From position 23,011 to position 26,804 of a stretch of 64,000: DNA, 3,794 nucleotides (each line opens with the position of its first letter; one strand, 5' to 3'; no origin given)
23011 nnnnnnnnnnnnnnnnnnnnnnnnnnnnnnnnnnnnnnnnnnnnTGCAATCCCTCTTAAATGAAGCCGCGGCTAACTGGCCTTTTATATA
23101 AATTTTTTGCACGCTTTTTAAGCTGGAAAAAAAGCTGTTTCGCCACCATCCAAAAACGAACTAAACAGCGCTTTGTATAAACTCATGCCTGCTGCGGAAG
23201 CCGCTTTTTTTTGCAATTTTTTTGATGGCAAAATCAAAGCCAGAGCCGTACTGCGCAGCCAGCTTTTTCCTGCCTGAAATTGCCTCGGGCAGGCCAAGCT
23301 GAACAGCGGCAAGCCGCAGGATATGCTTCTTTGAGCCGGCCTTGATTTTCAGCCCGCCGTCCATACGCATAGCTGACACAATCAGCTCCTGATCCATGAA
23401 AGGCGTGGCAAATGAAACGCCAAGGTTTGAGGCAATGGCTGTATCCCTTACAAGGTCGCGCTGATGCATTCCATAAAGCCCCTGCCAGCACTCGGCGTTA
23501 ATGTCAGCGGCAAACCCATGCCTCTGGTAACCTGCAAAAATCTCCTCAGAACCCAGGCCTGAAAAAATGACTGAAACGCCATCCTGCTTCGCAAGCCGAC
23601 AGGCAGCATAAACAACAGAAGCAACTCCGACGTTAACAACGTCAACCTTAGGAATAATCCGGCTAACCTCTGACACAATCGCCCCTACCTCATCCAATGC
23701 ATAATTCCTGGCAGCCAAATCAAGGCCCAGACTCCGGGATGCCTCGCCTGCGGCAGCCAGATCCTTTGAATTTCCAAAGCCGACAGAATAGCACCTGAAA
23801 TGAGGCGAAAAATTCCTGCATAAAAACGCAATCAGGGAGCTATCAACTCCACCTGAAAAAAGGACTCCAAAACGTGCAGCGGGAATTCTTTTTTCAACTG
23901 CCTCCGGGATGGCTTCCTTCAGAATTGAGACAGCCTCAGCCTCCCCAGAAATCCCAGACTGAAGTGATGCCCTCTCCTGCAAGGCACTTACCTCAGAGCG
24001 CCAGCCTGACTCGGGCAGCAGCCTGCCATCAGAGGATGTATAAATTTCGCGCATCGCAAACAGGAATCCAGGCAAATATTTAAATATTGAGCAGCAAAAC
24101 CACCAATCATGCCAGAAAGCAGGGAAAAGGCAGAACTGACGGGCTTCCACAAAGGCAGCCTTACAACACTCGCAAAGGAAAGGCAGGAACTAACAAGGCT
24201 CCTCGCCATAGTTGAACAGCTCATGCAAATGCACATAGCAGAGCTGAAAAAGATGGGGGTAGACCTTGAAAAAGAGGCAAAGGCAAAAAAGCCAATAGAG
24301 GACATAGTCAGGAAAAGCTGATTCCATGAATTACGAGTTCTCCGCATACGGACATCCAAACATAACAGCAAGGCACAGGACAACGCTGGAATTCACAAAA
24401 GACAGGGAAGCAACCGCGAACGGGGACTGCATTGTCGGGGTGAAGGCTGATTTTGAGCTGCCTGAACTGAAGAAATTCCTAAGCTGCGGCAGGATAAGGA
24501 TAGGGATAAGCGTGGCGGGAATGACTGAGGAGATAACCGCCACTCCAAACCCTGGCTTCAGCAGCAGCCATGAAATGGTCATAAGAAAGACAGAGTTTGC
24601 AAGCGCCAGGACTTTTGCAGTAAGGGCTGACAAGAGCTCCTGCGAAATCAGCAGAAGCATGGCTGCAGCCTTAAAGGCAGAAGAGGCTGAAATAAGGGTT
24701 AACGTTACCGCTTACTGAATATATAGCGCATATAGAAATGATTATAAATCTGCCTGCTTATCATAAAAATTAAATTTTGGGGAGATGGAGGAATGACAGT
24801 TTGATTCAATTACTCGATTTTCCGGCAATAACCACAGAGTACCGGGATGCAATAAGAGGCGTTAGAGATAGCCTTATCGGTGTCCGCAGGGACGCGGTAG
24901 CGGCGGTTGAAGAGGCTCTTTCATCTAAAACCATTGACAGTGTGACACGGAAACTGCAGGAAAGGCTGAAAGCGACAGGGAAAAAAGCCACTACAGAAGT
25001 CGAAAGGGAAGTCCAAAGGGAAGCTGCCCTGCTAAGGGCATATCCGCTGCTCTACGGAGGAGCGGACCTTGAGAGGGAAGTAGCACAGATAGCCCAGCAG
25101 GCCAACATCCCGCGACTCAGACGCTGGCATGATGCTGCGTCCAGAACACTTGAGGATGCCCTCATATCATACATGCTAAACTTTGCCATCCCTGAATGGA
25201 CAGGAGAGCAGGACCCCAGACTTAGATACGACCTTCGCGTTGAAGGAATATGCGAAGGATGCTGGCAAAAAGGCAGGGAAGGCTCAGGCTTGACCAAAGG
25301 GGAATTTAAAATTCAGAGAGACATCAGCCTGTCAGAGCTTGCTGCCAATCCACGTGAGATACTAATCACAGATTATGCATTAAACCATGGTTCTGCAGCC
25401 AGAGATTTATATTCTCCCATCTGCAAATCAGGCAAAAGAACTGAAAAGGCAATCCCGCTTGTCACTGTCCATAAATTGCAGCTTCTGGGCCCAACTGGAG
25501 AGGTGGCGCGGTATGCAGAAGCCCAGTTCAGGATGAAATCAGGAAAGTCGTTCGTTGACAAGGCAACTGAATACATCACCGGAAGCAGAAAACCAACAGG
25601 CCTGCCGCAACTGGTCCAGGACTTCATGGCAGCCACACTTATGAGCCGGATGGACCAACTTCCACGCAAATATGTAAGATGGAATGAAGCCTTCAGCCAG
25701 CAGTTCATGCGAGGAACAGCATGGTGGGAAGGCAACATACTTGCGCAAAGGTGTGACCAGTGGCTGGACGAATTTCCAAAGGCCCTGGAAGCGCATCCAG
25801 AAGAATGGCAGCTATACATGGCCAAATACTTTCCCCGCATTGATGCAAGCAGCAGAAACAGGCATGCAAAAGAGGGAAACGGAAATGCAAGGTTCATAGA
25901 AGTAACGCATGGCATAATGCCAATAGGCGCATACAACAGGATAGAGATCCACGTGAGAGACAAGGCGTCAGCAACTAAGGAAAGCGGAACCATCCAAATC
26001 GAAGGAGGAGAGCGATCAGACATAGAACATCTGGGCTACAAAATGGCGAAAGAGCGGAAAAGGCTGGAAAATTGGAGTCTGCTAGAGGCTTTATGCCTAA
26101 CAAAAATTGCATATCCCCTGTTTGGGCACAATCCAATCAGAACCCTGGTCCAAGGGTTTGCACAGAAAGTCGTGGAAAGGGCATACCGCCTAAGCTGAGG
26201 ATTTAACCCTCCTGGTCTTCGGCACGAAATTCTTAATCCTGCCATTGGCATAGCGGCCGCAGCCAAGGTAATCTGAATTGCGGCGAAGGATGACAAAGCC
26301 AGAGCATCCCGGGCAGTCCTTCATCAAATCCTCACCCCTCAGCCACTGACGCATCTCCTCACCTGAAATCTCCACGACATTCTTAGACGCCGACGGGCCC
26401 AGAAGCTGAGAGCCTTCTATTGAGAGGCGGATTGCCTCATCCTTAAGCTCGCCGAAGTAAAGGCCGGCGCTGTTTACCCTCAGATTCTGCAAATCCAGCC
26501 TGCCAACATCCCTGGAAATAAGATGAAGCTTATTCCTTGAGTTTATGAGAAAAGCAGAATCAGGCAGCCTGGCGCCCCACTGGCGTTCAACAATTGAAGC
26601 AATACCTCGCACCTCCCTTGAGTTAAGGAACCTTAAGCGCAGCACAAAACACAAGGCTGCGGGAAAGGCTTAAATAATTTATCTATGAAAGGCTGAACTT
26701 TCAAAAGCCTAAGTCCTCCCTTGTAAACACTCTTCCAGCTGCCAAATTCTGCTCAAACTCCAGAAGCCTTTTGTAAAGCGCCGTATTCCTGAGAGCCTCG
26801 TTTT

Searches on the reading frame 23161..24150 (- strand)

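Call 30: search_protein_families(library=pfam, proteins=[window:23161-24150:-], max_evalue=0.001)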
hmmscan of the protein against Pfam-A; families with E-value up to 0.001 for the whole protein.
window:23161-24150:- (329 aa): 2 families
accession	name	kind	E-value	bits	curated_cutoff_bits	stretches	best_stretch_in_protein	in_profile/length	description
PF00733.27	Asn_synthase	-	1.1e-35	124.4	21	2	78-214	3-141/354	Asparagine synthase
PF24167.1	DUF7411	-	7.3e-07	29.4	28.7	1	94-195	3-99/194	Family of unknown function (DUF7411)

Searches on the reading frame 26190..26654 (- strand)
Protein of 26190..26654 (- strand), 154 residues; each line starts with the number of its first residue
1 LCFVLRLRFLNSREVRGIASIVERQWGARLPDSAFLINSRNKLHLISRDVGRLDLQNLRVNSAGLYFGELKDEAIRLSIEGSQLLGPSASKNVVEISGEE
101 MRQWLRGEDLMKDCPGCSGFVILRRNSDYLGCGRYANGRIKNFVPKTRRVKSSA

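Call 63: search_protein_families(library=pfam, proteins=[window:26190-26654:-], max_evalue=0.0001)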
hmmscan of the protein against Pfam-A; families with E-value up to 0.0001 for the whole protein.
window:26190-26654:- (154 aa): 1 family
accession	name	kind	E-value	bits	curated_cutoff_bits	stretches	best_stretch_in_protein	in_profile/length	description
PF13636.12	Methyltranf_PUA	-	1.2e-11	44.9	27.6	1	102-149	2-48/49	RNA-binding PUA-like domain of methyltransferase RsmF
